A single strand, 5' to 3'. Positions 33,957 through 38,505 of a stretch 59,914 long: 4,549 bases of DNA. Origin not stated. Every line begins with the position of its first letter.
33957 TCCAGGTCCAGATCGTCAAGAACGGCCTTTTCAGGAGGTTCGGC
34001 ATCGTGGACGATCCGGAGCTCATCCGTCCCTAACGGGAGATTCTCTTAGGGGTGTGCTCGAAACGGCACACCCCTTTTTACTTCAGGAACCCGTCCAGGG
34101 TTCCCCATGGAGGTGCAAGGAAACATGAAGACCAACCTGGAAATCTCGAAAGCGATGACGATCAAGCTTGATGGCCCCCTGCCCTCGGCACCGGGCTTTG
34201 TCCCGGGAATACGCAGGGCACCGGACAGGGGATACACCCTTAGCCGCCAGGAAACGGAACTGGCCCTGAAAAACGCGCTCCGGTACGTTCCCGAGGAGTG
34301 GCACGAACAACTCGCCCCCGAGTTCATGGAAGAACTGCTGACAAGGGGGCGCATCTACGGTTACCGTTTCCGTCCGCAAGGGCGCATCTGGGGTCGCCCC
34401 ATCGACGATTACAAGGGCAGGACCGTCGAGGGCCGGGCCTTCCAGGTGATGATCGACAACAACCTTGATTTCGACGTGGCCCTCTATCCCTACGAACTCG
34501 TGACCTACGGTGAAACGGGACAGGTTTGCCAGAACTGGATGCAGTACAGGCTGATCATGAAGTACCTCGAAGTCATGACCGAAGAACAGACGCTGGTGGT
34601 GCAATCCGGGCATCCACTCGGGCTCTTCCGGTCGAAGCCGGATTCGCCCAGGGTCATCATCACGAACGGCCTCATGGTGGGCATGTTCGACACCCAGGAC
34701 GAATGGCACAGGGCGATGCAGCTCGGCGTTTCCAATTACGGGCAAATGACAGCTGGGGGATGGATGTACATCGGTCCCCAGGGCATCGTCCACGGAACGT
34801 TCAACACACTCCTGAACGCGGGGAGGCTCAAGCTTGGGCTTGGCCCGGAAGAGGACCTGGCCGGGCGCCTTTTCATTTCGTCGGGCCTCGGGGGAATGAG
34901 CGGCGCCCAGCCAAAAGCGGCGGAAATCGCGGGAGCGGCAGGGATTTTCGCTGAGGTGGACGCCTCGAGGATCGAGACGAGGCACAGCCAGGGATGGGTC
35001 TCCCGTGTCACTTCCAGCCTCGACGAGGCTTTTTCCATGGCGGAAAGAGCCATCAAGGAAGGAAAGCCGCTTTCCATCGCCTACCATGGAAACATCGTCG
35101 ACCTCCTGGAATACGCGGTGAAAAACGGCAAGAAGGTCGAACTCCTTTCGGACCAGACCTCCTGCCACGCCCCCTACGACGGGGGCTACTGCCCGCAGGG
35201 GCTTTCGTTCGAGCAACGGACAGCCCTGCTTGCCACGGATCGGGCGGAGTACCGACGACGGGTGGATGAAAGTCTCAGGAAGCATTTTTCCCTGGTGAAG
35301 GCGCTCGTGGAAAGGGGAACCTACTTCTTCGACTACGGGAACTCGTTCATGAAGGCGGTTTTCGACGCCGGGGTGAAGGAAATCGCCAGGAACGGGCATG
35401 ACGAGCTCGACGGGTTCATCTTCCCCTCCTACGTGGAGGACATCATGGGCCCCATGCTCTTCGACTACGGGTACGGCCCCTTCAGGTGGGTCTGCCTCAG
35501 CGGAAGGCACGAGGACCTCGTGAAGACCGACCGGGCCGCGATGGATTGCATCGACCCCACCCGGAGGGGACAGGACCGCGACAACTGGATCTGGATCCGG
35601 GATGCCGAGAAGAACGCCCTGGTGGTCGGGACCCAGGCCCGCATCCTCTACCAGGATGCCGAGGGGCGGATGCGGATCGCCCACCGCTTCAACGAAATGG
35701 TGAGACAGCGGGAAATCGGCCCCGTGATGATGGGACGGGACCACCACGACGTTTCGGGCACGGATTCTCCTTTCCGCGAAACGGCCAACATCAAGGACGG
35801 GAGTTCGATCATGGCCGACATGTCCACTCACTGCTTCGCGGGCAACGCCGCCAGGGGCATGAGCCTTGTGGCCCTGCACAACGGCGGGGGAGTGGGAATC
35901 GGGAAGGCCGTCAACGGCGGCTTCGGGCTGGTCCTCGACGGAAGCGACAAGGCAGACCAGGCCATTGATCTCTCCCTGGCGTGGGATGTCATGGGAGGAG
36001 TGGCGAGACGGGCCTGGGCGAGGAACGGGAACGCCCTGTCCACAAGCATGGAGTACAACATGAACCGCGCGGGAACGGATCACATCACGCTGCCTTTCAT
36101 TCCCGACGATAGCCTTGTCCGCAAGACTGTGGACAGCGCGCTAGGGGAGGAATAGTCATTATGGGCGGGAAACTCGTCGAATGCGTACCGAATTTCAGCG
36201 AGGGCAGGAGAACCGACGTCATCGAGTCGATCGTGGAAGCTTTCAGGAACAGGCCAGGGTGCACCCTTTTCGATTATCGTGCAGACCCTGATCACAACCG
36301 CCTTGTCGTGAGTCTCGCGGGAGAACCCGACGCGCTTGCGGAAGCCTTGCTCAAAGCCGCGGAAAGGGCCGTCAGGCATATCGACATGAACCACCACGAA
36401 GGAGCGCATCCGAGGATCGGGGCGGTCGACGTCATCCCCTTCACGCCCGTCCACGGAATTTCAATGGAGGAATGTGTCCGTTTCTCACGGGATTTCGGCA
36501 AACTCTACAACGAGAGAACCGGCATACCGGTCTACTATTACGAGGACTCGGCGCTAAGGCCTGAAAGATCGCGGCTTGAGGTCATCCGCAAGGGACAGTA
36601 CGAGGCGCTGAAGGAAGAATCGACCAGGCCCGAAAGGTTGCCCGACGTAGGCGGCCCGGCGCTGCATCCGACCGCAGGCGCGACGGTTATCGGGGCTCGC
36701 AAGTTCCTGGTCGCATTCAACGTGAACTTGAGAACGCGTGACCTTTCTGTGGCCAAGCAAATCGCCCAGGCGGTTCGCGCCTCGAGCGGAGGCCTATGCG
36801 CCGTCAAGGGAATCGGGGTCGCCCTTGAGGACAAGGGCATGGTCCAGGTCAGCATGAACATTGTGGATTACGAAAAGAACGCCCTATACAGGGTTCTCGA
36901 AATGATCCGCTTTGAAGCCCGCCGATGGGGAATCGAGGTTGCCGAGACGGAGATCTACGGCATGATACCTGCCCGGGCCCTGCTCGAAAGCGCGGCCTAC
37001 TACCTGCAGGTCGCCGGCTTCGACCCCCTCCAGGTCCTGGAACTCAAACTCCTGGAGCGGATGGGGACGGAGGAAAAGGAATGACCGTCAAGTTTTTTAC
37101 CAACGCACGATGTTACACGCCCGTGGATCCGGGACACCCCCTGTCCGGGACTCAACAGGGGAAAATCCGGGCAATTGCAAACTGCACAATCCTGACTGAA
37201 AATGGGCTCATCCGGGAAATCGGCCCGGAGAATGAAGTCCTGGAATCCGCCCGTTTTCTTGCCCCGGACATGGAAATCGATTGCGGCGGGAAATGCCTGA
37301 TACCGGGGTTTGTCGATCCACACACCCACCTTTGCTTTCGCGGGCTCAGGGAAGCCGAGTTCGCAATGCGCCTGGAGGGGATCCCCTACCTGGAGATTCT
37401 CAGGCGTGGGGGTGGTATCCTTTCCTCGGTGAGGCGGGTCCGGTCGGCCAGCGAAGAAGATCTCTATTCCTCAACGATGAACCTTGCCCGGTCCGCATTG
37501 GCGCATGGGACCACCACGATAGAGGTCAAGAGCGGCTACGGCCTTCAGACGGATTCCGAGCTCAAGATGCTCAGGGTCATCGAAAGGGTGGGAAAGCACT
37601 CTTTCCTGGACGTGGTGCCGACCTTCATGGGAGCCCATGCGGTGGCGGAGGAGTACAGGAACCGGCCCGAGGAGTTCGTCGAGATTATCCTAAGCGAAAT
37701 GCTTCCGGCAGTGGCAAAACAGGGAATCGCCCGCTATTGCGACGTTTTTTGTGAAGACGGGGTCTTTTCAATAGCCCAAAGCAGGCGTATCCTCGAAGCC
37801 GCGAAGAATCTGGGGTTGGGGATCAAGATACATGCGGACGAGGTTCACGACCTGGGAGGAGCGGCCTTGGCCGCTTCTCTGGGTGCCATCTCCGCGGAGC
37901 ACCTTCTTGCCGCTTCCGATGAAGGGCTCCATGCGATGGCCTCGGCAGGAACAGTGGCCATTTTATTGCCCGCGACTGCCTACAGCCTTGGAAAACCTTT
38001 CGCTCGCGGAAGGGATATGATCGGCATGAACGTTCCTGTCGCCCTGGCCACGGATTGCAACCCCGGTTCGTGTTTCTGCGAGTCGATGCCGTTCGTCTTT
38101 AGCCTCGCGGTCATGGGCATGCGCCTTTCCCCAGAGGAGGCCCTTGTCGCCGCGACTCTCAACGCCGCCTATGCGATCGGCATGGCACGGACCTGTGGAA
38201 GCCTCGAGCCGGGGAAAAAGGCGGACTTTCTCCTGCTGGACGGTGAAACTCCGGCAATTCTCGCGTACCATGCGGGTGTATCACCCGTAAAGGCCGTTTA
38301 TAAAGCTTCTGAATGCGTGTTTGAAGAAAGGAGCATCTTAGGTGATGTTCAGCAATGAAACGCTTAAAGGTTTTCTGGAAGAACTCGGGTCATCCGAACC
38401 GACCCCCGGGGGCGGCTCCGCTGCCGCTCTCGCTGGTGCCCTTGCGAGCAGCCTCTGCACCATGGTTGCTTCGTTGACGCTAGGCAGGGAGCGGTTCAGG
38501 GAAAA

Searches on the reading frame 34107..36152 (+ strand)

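Call 54: search_protein_families(library=ncbifam, proteins=[window:34107-36152:+], max_evalue=1e-10)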
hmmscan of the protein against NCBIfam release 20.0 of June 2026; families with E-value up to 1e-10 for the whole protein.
window:34107-36152:+ (682 aa): 3 families
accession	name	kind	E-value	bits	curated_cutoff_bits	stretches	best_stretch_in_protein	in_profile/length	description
TIGR01228.2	hutU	equivalog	2.7e-130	435.6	375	1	109-649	18-538/545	urocanate hydratase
NF058531.1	CH3_S_urocan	exception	1.3e-101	340.6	880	1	114-650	23-532/535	S-methyl thiourocanate hydratase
NF058530.1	thiouroc_hyd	equivalog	1.6e-92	310.8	930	1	112-646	12-524/535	thiourocanate hydratase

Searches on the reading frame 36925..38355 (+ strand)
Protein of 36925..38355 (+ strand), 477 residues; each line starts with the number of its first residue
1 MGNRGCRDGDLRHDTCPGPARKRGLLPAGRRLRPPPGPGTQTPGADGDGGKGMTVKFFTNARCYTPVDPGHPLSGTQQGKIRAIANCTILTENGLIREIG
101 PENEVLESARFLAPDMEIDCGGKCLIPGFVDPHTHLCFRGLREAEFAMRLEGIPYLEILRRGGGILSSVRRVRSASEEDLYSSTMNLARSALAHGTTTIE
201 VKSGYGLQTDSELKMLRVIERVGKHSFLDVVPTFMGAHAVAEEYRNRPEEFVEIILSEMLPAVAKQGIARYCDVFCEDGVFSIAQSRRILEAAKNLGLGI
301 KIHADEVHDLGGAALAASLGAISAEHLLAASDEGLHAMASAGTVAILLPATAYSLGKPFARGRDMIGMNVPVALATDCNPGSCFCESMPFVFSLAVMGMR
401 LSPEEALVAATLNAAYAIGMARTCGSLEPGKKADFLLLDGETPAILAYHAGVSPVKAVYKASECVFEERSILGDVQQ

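Call 54: search_protein_families(library=ncbifam, proteins=[window:36925-38355:+], max_evalue=1e-10)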
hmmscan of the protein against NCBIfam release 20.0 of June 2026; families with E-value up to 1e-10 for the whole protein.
window:36925-38355:+ (477 aa): 7 families
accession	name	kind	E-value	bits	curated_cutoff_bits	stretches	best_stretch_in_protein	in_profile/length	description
TIGR01224.1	hutI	equivalog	5.2e-139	463.3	298.15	1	85-461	2-374/377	imidazolonepropionase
NF006679.0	PRK09228.1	subfamily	9.6e-17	60.8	351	1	326-447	270-394/433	guanine deaminase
NF006056.0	PRK08204.1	subfamily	1.1e-15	57.4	391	0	398-454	339-395/449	hypothetical protein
TIGR02967.1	guan_deamin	equivalog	3.5e-15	55.9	375.4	0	326-446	245-368/401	guanine deaminase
NF006549.0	PRK09045.1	equivalog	3e-11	42.6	540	0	323-453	256-393/444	TRZ/ATZ family hydrolase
NF005557.0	PRK07228.1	equivalog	4.3e-11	42.2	522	0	326-461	255-397/445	5'-deoxyadenosine deaminase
NF006055.0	PRK08203.1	equivalog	4.6e-11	41.9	532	0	326-457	273-406/455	8-oxoguanine deaminase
